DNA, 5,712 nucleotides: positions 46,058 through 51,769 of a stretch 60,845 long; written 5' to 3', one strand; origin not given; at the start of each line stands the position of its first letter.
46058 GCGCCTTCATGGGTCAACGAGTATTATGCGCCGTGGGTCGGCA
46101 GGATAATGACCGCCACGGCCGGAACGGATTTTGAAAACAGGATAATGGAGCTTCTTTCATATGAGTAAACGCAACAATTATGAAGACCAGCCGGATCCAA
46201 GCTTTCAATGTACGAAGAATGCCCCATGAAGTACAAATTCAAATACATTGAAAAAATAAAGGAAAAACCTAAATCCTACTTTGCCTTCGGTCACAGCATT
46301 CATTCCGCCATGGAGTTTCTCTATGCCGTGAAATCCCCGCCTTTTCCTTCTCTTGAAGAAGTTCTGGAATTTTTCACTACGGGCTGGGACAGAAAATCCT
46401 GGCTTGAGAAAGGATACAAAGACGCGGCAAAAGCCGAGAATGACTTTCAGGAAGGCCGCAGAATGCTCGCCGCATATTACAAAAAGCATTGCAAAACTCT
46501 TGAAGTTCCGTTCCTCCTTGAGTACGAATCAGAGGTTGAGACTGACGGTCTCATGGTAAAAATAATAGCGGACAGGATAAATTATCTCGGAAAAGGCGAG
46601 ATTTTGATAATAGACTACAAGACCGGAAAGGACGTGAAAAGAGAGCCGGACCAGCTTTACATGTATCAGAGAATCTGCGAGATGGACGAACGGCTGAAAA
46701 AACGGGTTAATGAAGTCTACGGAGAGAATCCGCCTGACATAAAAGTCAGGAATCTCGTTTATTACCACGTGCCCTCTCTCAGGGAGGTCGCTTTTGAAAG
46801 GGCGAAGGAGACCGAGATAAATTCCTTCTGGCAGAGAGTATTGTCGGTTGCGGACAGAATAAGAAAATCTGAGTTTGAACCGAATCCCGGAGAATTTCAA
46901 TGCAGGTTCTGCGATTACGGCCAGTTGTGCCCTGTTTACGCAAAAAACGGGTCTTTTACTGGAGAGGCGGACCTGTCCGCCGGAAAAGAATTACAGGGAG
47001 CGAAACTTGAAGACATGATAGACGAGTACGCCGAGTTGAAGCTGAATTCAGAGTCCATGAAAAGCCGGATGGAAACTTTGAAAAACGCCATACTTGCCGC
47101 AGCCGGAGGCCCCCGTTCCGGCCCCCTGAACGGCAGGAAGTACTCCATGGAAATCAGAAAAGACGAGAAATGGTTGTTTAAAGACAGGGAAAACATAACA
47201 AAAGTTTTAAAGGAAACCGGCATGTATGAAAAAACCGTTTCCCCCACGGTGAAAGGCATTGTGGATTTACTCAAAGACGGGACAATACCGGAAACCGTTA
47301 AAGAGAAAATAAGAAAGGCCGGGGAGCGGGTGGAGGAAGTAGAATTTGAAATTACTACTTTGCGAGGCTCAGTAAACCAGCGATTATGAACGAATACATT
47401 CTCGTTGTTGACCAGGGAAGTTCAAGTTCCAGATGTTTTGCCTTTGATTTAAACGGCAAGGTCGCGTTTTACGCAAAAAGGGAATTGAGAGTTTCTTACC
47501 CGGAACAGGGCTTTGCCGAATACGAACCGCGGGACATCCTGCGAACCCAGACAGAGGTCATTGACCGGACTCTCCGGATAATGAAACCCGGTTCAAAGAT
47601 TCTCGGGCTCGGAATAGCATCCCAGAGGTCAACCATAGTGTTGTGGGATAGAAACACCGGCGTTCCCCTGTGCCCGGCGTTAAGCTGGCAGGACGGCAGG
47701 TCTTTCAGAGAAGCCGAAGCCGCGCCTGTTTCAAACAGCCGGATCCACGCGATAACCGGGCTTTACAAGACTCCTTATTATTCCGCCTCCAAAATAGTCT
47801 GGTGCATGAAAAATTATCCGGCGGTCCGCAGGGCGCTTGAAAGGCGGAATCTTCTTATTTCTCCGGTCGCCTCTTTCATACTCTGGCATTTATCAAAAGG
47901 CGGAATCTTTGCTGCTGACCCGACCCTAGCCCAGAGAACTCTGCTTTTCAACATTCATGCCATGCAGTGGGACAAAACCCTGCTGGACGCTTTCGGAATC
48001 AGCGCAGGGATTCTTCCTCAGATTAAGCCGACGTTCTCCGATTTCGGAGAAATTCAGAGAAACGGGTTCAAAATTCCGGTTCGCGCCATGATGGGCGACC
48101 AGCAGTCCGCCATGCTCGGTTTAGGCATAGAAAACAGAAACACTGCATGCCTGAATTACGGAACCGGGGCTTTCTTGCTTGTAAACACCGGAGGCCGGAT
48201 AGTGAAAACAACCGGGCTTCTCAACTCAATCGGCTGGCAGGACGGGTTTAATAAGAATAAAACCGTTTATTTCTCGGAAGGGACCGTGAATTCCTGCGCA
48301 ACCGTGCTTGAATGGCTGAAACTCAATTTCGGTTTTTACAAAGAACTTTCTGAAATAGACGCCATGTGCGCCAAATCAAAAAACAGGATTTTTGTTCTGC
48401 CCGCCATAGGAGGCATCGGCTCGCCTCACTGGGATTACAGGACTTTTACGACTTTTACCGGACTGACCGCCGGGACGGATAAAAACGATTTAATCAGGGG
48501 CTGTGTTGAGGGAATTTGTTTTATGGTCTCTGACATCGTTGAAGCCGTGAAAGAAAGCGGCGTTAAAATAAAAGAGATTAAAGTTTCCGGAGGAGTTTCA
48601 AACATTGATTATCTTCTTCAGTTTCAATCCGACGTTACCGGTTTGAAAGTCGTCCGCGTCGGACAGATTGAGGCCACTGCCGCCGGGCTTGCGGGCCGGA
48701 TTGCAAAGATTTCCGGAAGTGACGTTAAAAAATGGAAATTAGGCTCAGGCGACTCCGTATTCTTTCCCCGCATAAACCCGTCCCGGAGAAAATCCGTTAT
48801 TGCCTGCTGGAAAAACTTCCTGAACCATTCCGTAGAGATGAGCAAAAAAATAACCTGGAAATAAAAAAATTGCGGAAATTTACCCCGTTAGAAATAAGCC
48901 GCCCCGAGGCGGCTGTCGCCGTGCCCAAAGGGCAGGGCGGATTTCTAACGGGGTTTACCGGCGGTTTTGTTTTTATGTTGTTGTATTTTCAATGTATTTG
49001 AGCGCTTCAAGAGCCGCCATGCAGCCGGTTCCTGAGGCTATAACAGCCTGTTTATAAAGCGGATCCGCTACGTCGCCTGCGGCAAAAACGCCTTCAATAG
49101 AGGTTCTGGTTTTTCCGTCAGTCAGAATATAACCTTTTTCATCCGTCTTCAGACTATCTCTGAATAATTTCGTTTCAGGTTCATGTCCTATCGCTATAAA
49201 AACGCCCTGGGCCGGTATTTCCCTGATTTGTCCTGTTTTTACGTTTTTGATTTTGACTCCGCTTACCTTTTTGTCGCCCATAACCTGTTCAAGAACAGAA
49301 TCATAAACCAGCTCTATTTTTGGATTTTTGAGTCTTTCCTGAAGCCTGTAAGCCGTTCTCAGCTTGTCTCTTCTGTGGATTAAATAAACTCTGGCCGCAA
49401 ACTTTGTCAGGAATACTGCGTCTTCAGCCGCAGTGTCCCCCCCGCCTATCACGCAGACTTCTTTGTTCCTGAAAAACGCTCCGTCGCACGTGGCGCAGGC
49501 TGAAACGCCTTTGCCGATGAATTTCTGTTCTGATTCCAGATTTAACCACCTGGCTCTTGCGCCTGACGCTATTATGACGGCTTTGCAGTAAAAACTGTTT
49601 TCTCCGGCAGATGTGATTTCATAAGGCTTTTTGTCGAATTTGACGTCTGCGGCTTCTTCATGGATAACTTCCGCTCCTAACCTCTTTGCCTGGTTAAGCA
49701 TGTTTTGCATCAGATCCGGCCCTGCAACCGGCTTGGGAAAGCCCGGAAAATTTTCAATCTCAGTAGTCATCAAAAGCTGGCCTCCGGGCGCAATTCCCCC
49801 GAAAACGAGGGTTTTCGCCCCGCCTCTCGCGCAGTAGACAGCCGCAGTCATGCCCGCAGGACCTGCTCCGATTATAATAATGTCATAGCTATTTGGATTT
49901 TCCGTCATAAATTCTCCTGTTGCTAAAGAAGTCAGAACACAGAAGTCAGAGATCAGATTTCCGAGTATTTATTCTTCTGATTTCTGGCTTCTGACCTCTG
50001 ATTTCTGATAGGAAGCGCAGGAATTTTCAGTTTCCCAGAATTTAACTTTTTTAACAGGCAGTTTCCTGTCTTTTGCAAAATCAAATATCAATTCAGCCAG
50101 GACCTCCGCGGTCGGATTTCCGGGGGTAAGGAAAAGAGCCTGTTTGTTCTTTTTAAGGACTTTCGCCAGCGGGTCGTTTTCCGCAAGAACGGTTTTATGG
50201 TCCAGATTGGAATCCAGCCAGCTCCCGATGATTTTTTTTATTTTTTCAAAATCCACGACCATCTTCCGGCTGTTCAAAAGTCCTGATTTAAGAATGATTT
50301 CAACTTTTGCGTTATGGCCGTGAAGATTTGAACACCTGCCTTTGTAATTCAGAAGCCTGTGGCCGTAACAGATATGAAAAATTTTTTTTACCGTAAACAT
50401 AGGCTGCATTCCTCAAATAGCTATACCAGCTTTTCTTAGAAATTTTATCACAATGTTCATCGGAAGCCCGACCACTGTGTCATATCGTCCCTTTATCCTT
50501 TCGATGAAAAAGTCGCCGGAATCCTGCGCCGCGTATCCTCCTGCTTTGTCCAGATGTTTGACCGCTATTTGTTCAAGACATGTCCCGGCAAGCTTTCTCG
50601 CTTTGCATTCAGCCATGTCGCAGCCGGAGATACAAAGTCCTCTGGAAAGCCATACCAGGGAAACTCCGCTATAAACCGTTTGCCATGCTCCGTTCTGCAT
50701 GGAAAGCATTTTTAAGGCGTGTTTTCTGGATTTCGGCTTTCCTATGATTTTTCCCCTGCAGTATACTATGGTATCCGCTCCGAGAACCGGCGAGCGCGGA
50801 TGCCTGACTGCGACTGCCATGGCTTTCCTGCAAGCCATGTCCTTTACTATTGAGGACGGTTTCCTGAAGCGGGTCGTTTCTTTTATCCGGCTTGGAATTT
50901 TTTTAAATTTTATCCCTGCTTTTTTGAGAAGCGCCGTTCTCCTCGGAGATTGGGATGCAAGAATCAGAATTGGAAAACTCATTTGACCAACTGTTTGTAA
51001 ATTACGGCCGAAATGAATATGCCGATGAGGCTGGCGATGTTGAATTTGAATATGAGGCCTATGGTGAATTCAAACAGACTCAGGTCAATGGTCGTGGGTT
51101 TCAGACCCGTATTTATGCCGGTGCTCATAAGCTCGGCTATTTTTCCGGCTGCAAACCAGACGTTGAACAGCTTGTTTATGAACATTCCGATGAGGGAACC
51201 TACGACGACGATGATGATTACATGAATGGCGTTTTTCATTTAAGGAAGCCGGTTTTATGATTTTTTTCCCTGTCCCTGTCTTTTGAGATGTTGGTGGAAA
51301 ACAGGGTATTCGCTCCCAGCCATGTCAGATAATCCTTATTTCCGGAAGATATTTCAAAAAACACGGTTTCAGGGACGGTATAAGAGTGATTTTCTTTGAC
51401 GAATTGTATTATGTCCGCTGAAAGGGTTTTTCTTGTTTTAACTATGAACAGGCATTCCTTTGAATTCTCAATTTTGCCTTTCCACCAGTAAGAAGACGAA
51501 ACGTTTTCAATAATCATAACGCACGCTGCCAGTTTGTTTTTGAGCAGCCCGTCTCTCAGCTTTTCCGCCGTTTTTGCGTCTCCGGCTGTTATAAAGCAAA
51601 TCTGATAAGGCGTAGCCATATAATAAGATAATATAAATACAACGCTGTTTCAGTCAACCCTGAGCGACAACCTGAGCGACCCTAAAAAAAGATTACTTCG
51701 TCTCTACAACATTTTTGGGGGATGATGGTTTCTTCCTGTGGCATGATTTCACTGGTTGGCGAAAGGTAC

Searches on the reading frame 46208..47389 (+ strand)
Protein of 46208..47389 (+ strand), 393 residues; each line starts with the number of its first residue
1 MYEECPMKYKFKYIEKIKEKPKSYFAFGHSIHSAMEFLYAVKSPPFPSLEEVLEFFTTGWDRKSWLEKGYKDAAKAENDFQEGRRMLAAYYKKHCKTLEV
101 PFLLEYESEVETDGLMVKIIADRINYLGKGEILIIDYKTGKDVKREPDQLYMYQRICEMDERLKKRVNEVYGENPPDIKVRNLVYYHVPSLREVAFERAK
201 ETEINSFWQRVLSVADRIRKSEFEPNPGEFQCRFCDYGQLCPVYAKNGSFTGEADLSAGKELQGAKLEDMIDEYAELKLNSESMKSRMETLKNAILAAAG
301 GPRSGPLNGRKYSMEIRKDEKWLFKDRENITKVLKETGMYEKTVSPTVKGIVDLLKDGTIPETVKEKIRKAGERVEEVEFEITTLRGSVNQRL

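Call 56: search_protein_families(library=pfam, proteins=[window:46208-47389:+], max_evalue=0.001)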
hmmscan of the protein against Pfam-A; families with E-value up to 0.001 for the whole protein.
window:46208-47389:+ (393 aa): 1 family
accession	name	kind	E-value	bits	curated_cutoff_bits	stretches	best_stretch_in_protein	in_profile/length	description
PF12705.13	PDDEXK_1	-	1.1e-23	84.9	22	1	2-242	10-247/247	PD-(D/E)XK nuclease superfamily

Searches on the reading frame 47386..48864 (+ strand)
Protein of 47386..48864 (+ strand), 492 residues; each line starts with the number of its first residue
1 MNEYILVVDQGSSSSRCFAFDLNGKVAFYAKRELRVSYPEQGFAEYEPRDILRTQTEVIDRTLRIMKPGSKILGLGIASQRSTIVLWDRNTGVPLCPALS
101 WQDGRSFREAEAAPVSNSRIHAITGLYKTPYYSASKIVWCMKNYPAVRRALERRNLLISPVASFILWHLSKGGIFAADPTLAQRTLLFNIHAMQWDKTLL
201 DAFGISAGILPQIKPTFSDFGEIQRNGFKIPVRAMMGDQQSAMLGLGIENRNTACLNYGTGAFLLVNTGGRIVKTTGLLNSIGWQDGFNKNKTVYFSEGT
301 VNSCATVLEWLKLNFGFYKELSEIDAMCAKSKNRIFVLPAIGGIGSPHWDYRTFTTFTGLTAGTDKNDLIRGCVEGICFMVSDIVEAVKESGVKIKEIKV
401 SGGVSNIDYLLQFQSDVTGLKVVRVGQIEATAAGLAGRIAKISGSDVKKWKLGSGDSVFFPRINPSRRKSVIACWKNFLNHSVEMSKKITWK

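Call 56: search_protein_families(library=pfam, proteins=[window:47386-48864:+], max_evalue=0.001)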
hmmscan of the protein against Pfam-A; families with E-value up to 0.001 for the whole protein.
window:47386-48864:+ (492 aa): 2 families
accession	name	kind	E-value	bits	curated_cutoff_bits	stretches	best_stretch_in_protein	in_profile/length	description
PF00370.27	FGGY_N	-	6.9e-44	150.7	28.8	1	4-245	1-245/245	FGGY family of carbohydrate kinases, N-terminal domain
PF02782.22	FGGY_C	-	1.8e-28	100.1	27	1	255-437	2-192/198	FGGY family of carbohydrate kinases, C-terminal domain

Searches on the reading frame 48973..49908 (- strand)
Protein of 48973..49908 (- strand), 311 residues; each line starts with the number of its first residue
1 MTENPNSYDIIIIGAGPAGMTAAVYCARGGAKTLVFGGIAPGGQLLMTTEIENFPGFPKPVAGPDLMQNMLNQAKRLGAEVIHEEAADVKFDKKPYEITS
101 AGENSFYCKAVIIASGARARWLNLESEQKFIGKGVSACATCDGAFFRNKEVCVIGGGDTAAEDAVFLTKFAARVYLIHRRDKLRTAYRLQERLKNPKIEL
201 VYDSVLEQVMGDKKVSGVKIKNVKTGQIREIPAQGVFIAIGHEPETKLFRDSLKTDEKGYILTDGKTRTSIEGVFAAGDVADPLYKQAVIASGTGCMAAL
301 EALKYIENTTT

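Call 31: find_related_loci(query=window:48973-49908:-, collection=genome_contigs, flank=10000)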
Query window:48973-49908:- (311 aa) in genome_contigs; peptide patterns used: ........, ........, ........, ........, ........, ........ (x = any residue, [..] = any of these).
380 stretches matched a pattern; 138 encode a relative of the query (tblastn E <= 1e-3); the best 80 are kept; 80 distinct loci.
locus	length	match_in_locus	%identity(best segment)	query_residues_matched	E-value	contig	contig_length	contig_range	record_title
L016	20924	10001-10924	55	6-307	1e-112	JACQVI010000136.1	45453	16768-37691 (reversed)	MAG: Ignavibacteriae bacterium isolate NC_groundwater_1459_Ag_S-0.65um_45_22 S_p65_S5_coassembly_k141_2780403, whole gen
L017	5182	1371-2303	52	1-309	2e-108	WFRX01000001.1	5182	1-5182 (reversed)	MAG: bacterium isolate S015_6 k151_1000149, whole genome shotgun sequence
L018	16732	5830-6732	54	10-307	1e-107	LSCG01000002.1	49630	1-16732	Marinimicrobia bacterium TCS56 contig1111_2, whole genome shotgun sequence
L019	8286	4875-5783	52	9-309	2e-107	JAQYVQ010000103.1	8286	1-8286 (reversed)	MAG: Syntrophobacteria bacterium isolate SG_15_bin2 SG_15_bin.2.orig_15_k141_3128525, whole genome shotgun sequence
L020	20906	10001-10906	51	9-309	8e-107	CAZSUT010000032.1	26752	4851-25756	MAG TPA_asm: uncultured Nitrospirales bacterium isolate binchicken_co185_3 genome assembly, contig: NODE_2324_length_267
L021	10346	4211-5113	51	9-308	8e-106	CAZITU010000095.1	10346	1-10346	MAG TPA_asm: uncultured Nitrospirales bacterium isolate binchicken_co21_455 genome assembly, contig: NODE_5408_length_10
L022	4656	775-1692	51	3-307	9e-105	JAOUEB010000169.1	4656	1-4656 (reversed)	MAG: Nitrospira sp. isolate 4_1_Jan_SF_Bin51 4_1_Jan_SF_Bin51_scaffold_9942_c1, whole genome shotgun sequence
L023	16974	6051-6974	51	4-307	2e-103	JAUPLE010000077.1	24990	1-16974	MAG: Acidobacteriota bacterium isolate erpe_2018_pw_9hr_WHONDRS-PP48-000088_B_bin.18 scaffold_109488, whole genome shotg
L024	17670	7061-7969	51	10-308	5e-103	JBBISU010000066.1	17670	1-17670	MAG: Acidobacteriota bacterium isolate MTF170219_bin_380 NODE_3495_length_17670_cov_22.057110, whole genome shotgun sequ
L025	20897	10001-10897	52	10-307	5e-103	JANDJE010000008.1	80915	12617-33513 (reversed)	MAG: Nitrospira sp. isolate SRBZ-2_Bin184 NODE_7_length_80915_cov_3.301247, whole genome shotgun sequence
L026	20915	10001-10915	50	10-310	2e-102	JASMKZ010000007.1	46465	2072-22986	MAG: Candidatus Neomarinimicrobiota bacterium isolate Arabian9_MAG_28 NODE_7_length_46465_cov_7.561244, whole genome sho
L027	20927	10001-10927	49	4-311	8e-102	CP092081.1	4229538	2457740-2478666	MAG: Nitrospira sp. isolate UBC2 chromosome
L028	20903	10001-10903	54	8-308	8e-102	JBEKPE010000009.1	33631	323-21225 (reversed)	MAG: Candidatus Bathyarchaeia archaeon isolate SPRUCE 457 SPRUCE_457_9, whole genome shotgun sequence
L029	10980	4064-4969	50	8-308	9e-102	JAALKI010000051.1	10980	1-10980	MAG: Nitrospirae bacterium isolate MH1_Bin19 NODE_2335_length_10980_cov_71.413638, whole genome shotgun sequence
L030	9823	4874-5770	49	10-308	8e-102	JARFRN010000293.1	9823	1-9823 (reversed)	MAG: Acidimicrobiia bacterium isolate MAG_Ve_Sed_51 k141_2140681, whole genome shotgun sequence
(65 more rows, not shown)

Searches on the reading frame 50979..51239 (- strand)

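Call 56: search_protein_families(library=pfam, proteins=[window:50979-51239:-], max_evalue=0.001)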
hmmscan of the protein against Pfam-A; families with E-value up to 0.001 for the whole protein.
window:50979-51239:- (86 aa): 1 family
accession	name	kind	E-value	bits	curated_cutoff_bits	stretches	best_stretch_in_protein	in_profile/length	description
PF14209.11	DUF4321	-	6.6e-12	45.5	27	1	37-81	3-48/48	Domain of unknown function (DUF4321)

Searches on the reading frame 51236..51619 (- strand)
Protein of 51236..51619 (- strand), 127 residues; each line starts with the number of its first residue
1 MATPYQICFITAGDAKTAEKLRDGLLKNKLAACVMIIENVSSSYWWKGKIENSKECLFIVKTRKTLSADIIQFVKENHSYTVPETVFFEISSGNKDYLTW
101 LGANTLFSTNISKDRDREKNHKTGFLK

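Call 4: search_protein_families(library=pfam, proteins=[window:51236-51619:-], max_evalue=0.01)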
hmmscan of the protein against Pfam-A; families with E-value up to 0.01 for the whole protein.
window:51236-51619:- (127 aa): 2 families
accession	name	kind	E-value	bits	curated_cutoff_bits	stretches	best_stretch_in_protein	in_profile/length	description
PF03091.20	CutA1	-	1.3e-31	108.8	22.4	1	7-102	2-97/99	CutA1 divalent ion tolerance protein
PF05869.16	Dam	-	0.0039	17.3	28.1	1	27-68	84-126/169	DNA N-6-adenine-methyltransferase (Dam)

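Call 16: find_encoding_contigs(protein=window:51236-51619:-, flank=10000, max_places=10)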
Protein window:51236-51619:- (127 aa): 3 contigs read that carry it; 2 places shown.
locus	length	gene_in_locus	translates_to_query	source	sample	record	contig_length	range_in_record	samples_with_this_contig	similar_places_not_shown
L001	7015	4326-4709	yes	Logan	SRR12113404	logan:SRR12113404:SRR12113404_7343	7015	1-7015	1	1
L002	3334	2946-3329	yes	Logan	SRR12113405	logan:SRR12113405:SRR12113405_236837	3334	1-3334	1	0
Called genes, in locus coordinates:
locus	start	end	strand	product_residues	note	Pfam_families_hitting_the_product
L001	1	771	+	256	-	?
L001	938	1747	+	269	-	-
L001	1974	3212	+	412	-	PF02463:SMC_N, PF11398:DUF2813 (faint), PF13175:AAA_15, PF13476:AAA_23, PF13304:AAA_21 (weak), PF13175:AAA_15, PF13304:AAA_21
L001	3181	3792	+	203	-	PF14103:DUF4276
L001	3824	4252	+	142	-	PF01541:GIY-YIG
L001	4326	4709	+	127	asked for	PF03091:CutA1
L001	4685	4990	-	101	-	-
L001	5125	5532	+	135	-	PF02545:Maf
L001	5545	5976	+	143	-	PF01242:PTPS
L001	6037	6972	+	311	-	PF00890:FAD_binding_2 (weak), PF01134:GIDA (faint), PF01266:DAO (faint), PF03486:HI0933_like (faint), PF07992:Pyr_redox_2, PF12831:FAD_oxidored (faint), PF13738:Pyr_redox_3, PF00070:Pyr_redox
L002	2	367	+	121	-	?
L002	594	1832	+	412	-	PF02463:SMC_N, PF11398:DUF2813 (faint), PF13175:AAA_15, PF13476:AAA_23, PF13304:AAA_21 (weak), PF13175:AAA_15, PF13304:AAA_21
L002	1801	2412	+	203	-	PF14103:DUF4276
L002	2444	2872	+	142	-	PF01541:GIY-YIG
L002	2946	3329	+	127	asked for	PF03091:CutA1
